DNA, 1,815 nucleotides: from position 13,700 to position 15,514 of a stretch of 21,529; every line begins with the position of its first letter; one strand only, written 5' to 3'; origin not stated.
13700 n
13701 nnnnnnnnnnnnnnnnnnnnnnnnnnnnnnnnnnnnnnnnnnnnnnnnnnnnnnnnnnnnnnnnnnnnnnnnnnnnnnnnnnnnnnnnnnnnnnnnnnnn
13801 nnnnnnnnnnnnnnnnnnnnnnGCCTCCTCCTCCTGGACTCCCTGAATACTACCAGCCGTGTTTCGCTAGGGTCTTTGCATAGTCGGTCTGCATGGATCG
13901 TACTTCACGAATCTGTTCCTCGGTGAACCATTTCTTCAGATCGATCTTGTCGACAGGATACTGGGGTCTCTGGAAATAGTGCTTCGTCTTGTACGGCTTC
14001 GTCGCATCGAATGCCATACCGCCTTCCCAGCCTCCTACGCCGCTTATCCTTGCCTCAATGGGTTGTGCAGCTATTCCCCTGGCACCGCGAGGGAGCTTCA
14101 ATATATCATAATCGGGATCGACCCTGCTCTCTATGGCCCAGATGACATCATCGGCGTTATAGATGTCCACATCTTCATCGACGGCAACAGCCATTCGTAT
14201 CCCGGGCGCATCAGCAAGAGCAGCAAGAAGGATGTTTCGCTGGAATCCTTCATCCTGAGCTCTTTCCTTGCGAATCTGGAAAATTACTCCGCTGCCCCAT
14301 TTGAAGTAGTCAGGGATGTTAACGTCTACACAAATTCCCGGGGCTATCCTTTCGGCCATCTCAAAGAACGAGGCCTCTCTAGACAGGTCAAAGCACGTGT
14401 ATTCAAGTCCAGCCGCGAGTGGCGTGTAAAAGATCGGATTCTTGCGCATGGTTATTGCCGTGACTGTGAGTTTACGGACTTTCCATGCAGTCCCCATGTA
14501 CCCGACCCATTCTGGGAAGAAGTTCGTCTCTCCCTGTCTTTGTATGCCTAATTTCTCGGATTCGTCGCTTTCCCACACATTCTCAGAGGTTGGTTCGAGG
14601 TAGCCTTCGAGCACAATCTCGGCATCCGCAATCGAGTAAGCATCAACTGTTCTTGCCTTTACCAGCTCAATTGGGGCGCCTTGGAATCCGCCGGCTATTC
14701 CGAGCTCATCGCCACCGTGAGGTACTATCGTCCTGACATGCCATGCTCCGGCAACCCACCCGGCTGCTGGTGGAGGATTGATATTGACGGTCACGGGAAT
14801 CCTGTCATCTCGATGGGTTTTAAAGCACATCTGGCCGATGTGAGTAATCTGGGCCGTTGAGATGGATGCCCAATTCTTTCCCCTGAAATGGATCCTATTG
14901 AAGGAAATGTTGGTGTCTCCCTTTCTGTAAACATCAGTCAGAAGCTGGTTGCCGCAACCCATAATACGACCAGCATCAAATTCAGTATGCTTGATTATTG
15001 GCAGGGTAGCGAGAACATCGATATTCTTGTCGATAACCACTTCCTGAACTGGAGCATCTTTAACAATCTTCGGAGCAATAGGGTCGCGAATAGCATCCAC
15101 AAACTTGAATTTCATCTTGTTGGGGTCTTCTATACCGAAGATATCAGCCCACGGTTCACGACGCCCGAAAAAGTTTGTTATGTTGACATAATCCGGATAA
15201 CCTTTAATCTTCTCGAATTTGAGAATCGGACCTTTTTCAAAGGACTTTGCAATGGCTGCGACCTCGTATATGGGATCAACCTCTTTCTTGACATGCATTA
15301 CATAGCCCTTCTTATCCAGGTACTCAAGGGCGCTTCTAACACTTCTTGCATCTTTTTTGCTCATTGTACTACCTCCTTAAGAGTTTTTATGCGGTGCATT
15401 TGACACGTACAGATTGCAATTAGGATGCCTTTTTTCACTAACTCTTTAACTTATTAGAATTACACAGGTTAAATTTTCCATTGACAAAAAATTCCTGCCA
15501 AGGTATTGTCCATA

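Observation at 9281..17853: Sigma-54-wired CoA-ligase / UbiD-like decarboxylase / UbiX module fused to a TAXI-TRAP importer: candidate anaerobic aromatic (di)carboxylate activation-decarboxylation pathway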

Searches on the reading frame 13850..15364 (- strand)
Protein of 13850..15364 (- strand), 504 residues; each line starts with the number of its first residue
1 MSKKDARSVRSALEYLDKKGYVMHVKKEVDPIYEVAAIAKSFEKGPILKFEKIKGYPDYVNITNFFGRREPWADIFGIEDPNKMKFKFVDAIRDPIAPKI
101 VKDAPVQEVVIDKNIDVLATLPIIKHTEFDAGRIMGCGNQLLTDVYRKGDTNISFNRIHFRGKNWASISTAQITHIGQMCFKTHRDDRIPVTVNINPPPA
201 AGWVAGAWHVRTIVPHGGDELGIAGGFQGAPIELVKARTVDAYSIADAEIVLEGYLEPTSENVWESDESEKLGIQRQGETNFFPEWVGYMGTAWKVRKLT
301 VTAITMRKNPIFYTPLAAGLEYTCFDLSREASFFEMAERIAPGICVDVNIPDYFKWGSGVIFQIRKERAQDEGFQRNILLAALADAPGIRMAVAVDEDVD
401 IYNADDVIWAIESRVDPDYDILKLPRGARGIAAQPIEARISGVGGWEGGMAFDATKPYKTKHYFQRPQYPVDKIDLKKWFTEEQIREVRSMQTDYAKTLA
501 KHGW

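Call 3: search_protein_families(library=pfam, proteins=[window:13850-15364:-])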
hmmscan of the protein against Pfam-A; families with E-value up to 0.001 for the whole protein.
window:13850-15364:- (504 aa): 3 families
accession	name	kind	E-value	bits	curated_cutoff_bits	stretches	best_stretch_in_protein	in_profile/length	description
PF01977.22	UbiD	-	3.3e-35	121.6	23.3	1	101-314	3-200/206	3-octaprenyl-4-hydroxybenzoate carboxy-lyase Rift-related domain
PF20696.2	UbiD_C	-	3.6e-14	53.3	24.2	1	326-441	5-118/127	3-octaprenyl-4-hydroxybenzoate carboxy-lyase C-terminal domain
PF20695.2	UbiD_N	-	8.3e-12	45.5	24.3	1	13-83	1-70/78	3-octaprenyl-4-hydroxybenzoate carboxy-lyase N-terminal domain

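Call 4: search_protein_families(library=ncbifam, proteins=[window:13850-15364:-])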
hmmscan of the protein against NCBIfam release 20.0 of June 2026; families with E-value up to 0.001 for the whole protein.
window:13850-15364:- (504 aa): 7 families
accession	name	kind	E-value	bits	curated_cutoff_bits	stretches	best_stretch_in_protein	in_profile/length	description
NF041204.1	VdcC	exception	2.8e-59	200.8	650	1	8-481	3-462/467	non-oxidative hydroxyarylic acid decarboxylases subunit C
TIGR00148.1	TIGR00148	subfamily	1.8e-43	148.8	244.85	1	10-426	2-412/438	UbiD family decarboxylase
TIGR03701.1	mena_SCO4490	equivalog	2.3e-31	109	495.9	2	96-422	107-412/433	menaquinone biosynthesis decarboxylase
NF008175.0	PRK10922.1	equivalog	3.1e-22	78.8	788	2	98-462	122-465/497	4-hydroxy-3-polyprenylbenzoate decarboxylase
TIGR02723.1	phenyl_P_alpha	equivalog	3.5e-13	49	564.6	1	9-422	10-411/485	phenylphosphate carboxylase subunit alpha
TIGR02724.1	phenyl_P_beta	equivalog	3.9e-12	45.3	468.95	1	24-427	18-414/472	phenylphosphate carboxylase subunit beta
NF041219.1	BagN_FevL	exception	1.7e-11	43.3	1000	1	94-312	119-320/502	bagremycin/ferroverdin biosynthesis UbiD family decarboxylase BagN/FevL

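Call 10: search_solved_structures(query=window:13850-15364:-, max_evalue=0.001)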
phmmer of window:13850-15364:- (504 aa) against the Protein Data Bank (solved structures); distinct sequences matched with E-value up to 0.001: 40.
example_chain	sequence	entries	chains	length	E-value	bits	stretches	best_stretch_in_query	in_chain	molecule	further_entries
8oz5_A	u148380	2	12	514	2.4e-102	346.2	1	7-503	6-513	Phthaloyl-CoA decarboxylase (Pcd)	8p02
8pmk_A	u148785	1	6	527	2.4e-102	346.2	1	7-503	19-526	Phthaloyl-CoA decarboxylase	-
5o3m_A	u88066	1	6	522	2.6e-47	164.7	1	40-469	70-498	Protocatechuate decarboxylase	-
5ny5_A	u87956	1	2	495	6.9e-46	159.9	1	38-479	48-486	3,4-dihydroxybenzoate decarboxylase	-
5o3n_A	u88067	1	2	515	7.8e-46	159.8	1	38-479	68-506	3,4-dihydroxybenzoate decarboxylase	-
6h6v_A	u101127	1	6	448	1.3e-39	139.3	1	7-477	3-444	3-polyprenyl-4-hydroxybenzoate decarboxylase and related decarboxylases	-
6h6x_B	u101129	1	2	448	2.2e-39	138.5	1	7-477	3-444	3-polyprenyl-4-hydroxybenzoate decarboxylase and related decarboxylases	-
7p9q_A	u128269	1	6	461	2.3e-31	112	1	8-466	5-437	AnInD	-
7ae4_A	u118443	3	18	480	1.9e-28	102.4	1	7-462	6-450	Phenolic acid decarboxylase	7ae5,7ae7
7pda_A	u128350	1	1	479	3e-17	65.5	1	41-466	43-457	UbiD family decarboxylase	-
2idb_A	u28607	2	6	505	1.5e-16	63.2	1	98-464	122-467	3-octaprenyl-4-hydroxybenzoate carboxy-lyase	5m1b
5m1c_A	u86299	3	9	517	1.6e-16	63.1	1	98-464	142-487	3-octaprenyl-4-hydroxybenzoate carboxy-lyase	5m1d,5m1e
6r2z_A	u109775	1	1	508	7.1e-15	57.6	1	93-457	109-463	Ferulic acid decarboxylase 1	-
6r30_A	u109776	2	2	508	9.1e-15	57.3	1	93-457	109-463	Ferulic acid decarboxylase 1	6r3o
6tie_AAA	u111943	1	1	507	1e-14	57.1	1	93-457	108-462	Ferulic acid decarboxylase 1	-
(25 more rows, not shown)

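Call 13: find_homologous_proteins(query=window:13850-15364:-, max_evalue=1e-30)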
Query window:13850-15364:- (504 aa): 674 proteins with E <= 1e-30 among 8000 candidates; the best 120 are listed.
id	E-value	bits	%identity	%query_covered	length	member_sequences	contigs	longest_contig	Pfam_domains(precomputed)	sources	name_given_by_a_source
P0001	0.0e+0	1091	91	100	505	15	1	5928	PF20696.3,PF01977.23,PF20695.3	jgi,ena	-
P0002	0.0e+0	1082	89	100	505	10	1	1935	PF20696.3,PF01977.23,PF20695.3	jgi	jgi:4-hydroxy-3-polyprenylbenzoate decarboxylase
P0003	0.0e+0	1079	90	100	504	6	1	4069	PF20696.3,PF01977.23,PF20695.3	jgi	jgi:gallate decarboxylase subunit C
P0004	0.0e+0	1023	85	100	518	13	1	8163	PF20696.3,PF01977.23,PF20695.3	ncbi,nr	ncbi:MAG TPA: UbiD family decarboxylase [Syntrophorhabdales bacterium]|nr:UbiD family decarboxylase 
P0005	3.4e-286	968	81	100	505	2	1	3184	PF20696.3,PF01977.23,PF20695.3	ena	-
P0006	1.1e-285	966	81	100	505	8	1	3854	PF20696.3,PF01977.23,PF20695.3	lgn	-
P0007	1.8e-284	962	80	100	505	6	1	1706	PF20696.3,PF01977.23,PF20695.3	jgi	jgi:UbiD family decarboxylase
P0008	3.2e-283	958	80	100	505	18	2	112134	PF20696.3,PF01977.23,PF20695.3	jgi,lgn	jgi:4-hydroxy-3-polyprenylbenzoate decarboxylase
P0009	4.3e-277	938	78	100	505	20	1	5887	PF20696.3,PF01977.23,PF20695.3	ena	-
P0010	2.7e-276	935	79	100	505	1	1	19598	PF20696.3,PF01977.23,PF20695.3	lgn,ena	-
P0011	3.0e-276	935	78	100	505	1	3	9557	PF20696.3,PF01977.23,PF20695.3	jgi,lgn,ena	jgi:4-hydroxy-3-polyprenylbenzoate decarboxylase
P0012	9.5e-276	933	78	100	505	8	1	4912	PF20696.3,PF01977.23,PF20695.3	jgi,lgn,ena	-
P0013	3.1e-275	932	79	100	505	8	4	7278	PF20696.3,PF01977.23,PF20695.3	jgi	jgi:4-hydroxy-3-polyprenylbenzoate decarboxylase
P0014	8.8e-275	930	78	100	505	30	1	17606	PF20696.3,PF01977.23,PF20695.3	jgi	jgi:UbiD family decarboxylase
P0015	1.4e-273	926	78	100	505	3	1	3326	PF20696.3,PF01977.23,PF20695.3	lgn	-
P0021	8.8e-266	900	75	100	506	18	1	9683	PF20696.3,PF01977.23,PF20695.3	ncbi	-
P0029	1.4e-261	886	75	100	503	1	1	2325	PF20696.3,PF01977.23,PF20695.3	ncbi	-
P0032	5.8e-260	881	72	100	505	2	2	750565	PF20696.3,PF01977.23,PF20695.3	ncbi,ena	-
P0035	3.9e-251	852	71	100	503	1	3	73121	PF20696.3,PF01977.23,PF20695.3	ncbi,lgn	-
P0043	4.0e-231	786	68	100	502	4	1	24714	PF20696.3,PF01977.23,PF20695.3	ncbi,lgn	-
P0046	2.9e-227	773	67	100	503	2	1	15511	PF20696.3,PF01977.23,PF20695.3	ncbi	-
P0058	4.2e-221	753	66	100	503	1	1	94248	PF20696.3,PF01977.23,PF20695.3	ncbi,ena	-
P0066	1.7e-220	751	66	100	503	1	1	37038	PF20696.3,PF01977.23,PF20695.3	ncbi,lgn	-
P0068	3.7e-220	750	66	100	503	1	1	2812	PF20696.3,PF01977.23,PF20695.3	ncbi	-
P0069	4.5e-220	750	66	100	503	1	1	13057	PF20696.3,PF01977.23,PF20695.3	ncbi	-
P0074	7.5e-218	742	65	100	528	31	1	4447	PF20696.3,PF01977.23,PF20695.3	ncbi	-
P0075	1.2e-216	738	64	100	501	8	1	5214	PF20696.3,PF01977.23,PF20695.3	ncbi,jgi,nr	ncbi:MAG: UbiD family decarboxylase [Deltaproteobacteria bacterium]|nr:UbiD family decarboxylase [De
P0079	1.1e-212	725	64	100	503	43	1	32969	PF20696.3,PF01977.23,PF20695.3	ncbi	-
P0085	3.7e-203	694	62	100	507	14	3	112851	PF20696.3,PF01977.23,PF20695.3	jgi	jgi:4-hydroxy-3-polyprenylbenzoate decarboxylase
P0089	8.5e-194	663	59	100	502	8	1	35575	PF20696.3,PF01977.23,PF20695.3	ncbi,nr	ncbi:MAG: UbiD family decarboxylase [Syntrophorhabdaceae bacterium]|nr:UbiD family decarboxylase [Sy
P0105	2.8e-165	569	52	100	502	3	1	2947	PF20696.3,PF01977.23,PF20695.3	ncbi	-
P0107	2.1e-164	566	51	100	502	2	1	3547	PF20696.3,PF01977.23,PF20695.3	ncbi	-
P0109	6.8e-164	564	52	100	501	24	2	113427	PF20696.3,PF01977.23,PF20695.3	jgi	jgi:3-polyprenyl-4-hydroxybenzoate decarboxylase and related decarboxylases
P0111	5.1e-162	558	51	100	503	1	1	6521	PF20696.3,PF01977.23,PF20695.3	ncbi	-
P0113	1.2e-159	550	50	100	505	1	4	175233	PF20696.3,PF01977.23,PF20695.3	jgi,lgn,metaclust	metaclust:\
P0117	1.1e-158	547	51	100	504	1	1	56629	PF20696.3,PF01977.23,PF20695.3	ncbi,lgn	-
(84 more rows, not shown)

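Call 23: find_related_loci(query=A1, collection=genome_contigs, flank=10000)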
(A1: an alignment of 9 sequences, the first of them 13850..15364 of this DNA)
Query A1 (504 aa) in genome_contigs; peptide patterns used: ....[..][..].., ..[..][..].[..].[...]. (x = any residue, [..] = any of these).
599 stretches matched a pattern (row limit reached: there are more); 569 encode a relative of the query (tblastn E <= 1e-3); the best 80 are kept; 80 distinct loci.
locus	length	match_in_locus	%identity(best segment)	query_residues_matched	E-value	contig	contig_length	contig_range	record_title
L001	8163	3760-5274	85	1-504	0e+0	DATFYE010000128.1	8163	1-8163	MAG TPA_asm: Syntrophorhabdales bacterium isolate SMAG_U9535 k141_169123, whole genome shotgun sequence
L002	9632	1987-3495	81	2-503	0e+0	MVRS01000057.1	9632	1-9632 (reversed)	MAG: Syntrophorhabdus sp. PtaU1.Bin058 A4E64_contig000057, whole genome shotgun sequence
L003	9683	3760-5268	75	3-504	0e+0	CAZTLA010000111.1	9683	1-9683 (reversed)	MAG TPA_asm: uncultured Syntrophales bacterium isolate binchicken_co232_232 genome assembly, contig: NODE_13717_length_9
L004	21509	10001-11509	71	1-504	0e+0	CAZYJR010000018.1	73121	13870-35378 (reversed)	MAG TPA_asm: uncultured Desulfobacterales bacterium isolate SRP141376_co2_358 genome assembly, contig: NODE_916_length_7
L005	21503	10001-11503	61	3-504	0e+0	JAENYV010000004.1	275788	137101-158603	MAG: Dethiobacter alkaliphilus isolate BL5_bin.7 BL5_bin7_NODE_18_length_275788_cov_23.771572, whole genome shotgun sequ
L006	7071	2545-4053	53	1-503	4e-172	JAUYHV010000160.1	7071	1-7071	MAG: Dehalococcoidia bacterium isolate C24_maxbin.178 C24_k141_907976, whole genome shotgun sequence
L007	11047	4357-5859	52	1-503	1e-167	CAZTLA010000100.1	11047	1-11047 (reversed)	MAG TPA_asm: uncultured Syntrophales bacterium isolate binchicken_co232_232 genome assembly, contig: NODE_11582_length_1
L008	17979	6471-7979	49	1-503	8e-161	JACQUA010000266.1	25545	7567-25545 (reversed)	MAG: Chloroflexi bacterium isolate NC_groundwater_1425_Ag_S-0.65um_59_63 S_p65_S5_coassembly_k141_3481565, whole genome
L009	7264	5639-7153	47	4-503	1e-150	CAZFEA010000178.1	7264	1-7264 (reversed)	MAG TPA_asm: uncultured Dehalococcoidia bacterium isolate binchicken_co213_710 genome assembly, contig: NODE_20798_lengt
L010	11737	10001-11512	49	1-504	6e-150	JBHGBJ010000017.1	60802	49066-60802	MAG: Thermodesulfobacteriota bacterium isolate SBS.BIN.12 SBSBIN12_contig_17, whole genome shotgun sequence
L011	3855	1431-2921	48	10-503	2e-154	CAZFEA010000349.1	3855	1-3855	MAG TPA_asm: uncultured Dehalococcoidia bacterium isolate binchicken_co213_710 genome assembly, contig: NODE_51014_lengt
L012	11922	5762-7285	47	1-503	1e-148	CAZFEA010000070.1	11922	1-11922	MAG TPA_asm: uncultured Dehalococcoidia bacterium isolate binchicken_co213_710 genome assembly, contig: NODE_10283_lengt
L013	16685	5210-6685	46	7-504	1e-146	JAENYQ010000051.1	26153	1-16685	MAG: Desulfotomaculum sp. isolate BL5_bin.2 BL5_bin2_NODE_432_length_26153_cov_14.453790, whole genome shotgun sequence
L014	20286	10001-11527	47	1-503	3e-146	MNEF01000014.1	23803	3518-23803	MAG: Candidatus Rokubacteria bacterium 13_1_40CM_69_27 13_1_40cm_scaffold_3683, whole genome shotgun sequence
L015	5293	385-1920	48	1-503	1e-146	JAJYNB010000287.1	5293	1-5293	MAG: Bacillota bacterium isolate DBS2-4.bin25 NODE_28105_length_5293_cov_1.20616, whole genome shotgun sequence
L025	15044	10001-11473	47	9-503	7e-139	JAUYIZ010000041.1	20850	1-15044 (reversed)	MAG: Desulfobacterales bacterium isolate C24_metabat.bin.116_sub C24_k141_153275, whole genome shotgun sequence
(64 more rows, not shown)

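Call 26: search_dna_similar(query=window:13850-15364:-, collection=plasmids, mode=protein, max_rows=15)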
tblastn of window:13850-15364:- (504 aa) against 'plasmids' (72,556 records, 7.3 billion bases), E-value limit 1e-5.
Records with a match: 364; places in all: 391; records where one place covers at least 80% of the query: 301.
Best place of each record, by identity: <60% 364.
By first word of the organism name: Sinorhizobium 109; Pantoea 16; Paraburkholderia 13; Klebsiella 11; Rahnella 11; Paracoccus 11; Ensifer 11; Streptomyces 10; Escherichia 9; Caballeronia 9; and 52 more.
By predicted mobility (MOB-suite, as given by PLSDB): non-mobilizable 214; mobilizable 82; conjugative 68.
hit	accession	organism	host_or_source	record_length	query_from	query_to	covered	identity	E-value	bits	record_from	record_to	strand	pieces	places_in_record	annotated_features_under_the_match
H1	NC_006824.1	Aromatoleum aromaticum EbN1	-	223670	3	503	99%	39.1%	5e-96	325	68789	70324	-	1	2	UbiD family decarboxylase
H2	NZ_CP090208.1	Pantoea agglomerans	pure culture,Braised chicken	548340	4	479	94%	30.7%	5e-46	179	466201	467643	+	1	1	UbiD family decarboxylase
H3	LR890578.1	Escherichia coli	Homo sapiens,rectal swab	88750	3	493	97%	29.3%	5e-47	182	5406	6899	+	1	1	none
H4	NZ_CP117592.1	Escherichia albertii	whole organism,bird (unidentified ...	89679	3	493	97%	29.3%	6e-47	182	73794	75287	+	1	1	UbiD family decarboxylase | UbiX family flavin prenyltransferase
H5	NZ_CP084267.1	Caballeronia sp. Lep1P3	Leptoglossus zonatus,Cell culture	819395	8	498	97%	29.3%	1e-29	131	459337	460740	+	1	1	UbiD family decarboxylase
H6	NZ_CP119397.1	Chimaeribacter arupi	Homo sapiens,blood culture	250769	4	479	94%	30.1%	3e-44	174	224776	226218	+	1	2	UbiD family decarboxylase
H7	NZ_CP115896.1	Pantoea piersonii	Homo sapiens,blood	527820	9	482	94%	30.1%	2e-44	175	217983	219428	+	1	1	UbiD family decarboxylase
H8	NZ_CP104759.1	Pantoea piersonii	Homo sapiens,Cell culture,Unstimulated ...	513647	9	482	94%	30.1%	2e-44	175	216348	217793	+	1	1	UbiD family decarboxylase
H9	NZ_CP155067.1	Pantoea sp. BRR-3P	single cell,Elaeagnus umbellata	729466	9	469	91%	30.9%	4e-45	177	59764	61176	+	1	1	UbiD family decarboxylase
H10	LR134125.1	Klebsiella aerogenes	not available: to be reported later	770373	1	469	93%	30.3%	2e-45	177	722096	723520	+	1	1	bsdC_2: 3-polyprenyl-4-hydroxybenzoate carboxy-lyase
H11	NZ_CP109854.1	Pantoea dispersa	Bidens alba,Pure isolate,rhizosphere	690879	9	469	91%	30.8%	6e-47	182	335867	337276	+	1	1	UbiD family decarboxylase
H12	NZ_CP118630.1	Pantoea dispersa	Pure isolate,soil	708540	9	469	91%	30.8%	6e-47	182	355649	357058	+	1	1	UbiD family decarboxylase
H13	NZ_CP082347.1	Pantoea dispersa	water,drinking water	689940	9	469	91%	30.8%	7e-47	182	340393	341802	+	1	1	UbiD family decarboxylase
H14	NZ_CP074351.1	Pantoea dispersa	tissue sample,leaves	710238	9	469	91%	30.8%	8e-47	182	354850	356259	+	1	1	UbiD family decarboxylase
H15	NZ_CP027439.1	Escherichia coli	-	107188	3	493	97%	28.9%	1e-44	175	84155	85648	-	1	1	UbiD family decarboxylase | UbiX family flavin prenyltransferase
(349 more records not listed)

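Call 27: get_annotated_region(hit=H1, flank=9000)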
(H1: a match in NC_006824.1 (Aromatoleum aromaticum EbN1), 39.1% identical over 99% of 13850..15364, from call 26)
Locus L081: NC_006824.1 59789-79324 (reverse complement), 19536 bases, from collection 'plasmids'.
description: Aromatoleum aromaticum EbN1 plasmid 2, complete sequence
organism: Aromatoleum aromaticum EbN1 (NCBI taxid 76114)
taxonomy: Bacteria; Pseudomonadota; Betaproteobacteria; Rhodocyclales; Rhodocyclaceae; Aromatoleum; Aromatoleum aromaticum; Aromatoleum aromaticum EbN1
host: -; source: -; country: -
typing (MOB-suite, as given by PLSDB): conjugative; replicon rep_cluster_1841; relaxase MOBP; mating-pair formation MPF_T
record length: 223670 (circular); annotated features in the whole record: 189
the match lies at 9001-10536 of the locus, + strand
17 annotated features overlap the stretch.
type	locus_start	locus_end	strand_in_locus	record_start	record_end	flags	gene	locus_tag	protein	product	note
CDS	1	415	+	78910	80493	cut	-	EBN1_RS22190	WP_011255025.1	UbiD family decarboxylase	-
CDS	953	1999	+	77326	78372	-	-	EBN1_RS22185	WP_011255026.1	ABC transporter substrate-binding protein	-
CDS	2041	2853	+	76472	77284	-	-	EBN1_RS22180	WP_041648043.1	ABC transporter ATP-binding protein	GO:0006810 - transport [Evidence IEA]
CDS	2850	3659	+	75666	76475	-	-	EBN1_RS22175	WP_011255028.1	ABC transporter permease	-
CDS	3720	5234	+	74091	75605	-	-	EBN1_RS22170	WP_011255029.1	UbiD family decarboxylase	-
CDS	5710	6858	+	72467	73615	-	-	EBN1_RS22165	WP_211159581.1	porin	-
CDS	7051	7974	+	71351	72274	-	-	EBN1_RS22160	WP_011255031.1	DMT family transporter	-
CDS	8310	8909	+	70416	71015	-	-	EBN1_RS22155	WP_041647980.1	UbiX family flavin prenyltransferase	-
CDS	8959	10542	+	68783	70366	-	-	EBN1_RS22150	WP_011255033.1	UbiD family decarboxylase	-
CDS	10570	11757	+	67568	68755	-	-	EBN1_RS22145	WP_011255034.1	CoA transferase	-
CDS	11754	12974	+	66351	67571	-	-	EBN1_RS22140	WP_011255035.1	CoA transferase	-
CDS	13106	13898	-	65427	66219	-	-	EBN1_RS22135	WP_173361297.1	IS5 family transposase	-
CDS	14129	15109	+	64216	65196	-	-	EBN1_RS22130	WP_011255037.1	TAXI family TRAP transporter solute-binding subunit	GO:0006810 - transport [Evidence IEA]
CDS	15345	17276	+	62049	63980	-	-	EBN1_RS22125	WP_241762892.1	TRAP transporter fused permease subunit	-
CDS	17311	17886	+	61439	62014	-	-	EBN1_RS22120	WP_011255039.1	hypothetical protein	-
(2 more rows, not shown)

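Call 35: find_encoding_contigs(protein=window:13850-15364:-, flank=10000, max_places=6)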
Protein window:13850-15364:- (504 aa): 4 contigs read that carry it; 3 places shown.
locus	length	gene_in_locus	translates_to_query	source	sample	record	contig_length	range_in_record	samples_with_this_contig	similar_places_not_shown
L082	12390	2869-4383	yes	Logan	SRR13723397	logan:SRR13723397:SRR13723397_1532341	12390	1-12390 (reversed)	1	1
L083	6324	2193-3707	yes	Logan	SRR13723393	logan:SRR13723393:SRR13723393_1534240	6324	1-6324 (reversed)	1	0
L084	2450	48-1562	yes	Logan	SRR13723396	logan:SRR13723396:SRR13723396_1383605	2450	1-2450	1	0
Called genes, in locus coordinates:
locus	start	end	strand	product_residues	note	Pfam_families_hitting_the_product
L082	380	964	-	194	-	PF02441:Flavoprotein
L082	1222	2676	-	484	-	PF00158:Sigma54_activat, PF14532:Sigma54_activ_2, PF07728:AAA_5, PF25601:AAA_lid_14, PF02954:HTH_8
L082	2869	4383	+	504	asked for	PF20695:UbiD_N, PF01977:UbiD, PF20696:UbiD_C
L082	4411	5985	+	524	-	PF00501:AMP-binding, PF13193:AMP-binding_C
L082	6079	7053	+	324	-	PF16868:NMT1_3, PF09084:NMT1, PF12974:Phosphonate-bd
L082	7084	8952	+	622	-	PF06808:DctM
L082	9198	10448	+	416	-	PF07690:MFS_1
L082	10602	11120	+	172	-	PF19620:DUF6125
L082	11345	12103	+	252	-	PF12837:Fer4_6 (faint)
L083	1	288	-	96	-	?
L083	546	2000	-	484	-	PF00158:Sigma54_activat, PF14532:Sigma54_activ_2, PF07728:AAA_5, PF25601:AAA_lid_14, PF02954:HTH_8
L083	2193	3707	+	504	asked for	PF20695:UbiD_N, PF01977:UbiD, PF20696:UbiD_C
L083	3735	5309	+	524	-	PF00501:AMP-binding, PF13193:AMP-binding_C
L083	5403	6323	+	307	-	?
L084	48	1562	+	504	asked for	PF20695:UbiD_N, PF01977:UbiD, PF20696:UbiD_C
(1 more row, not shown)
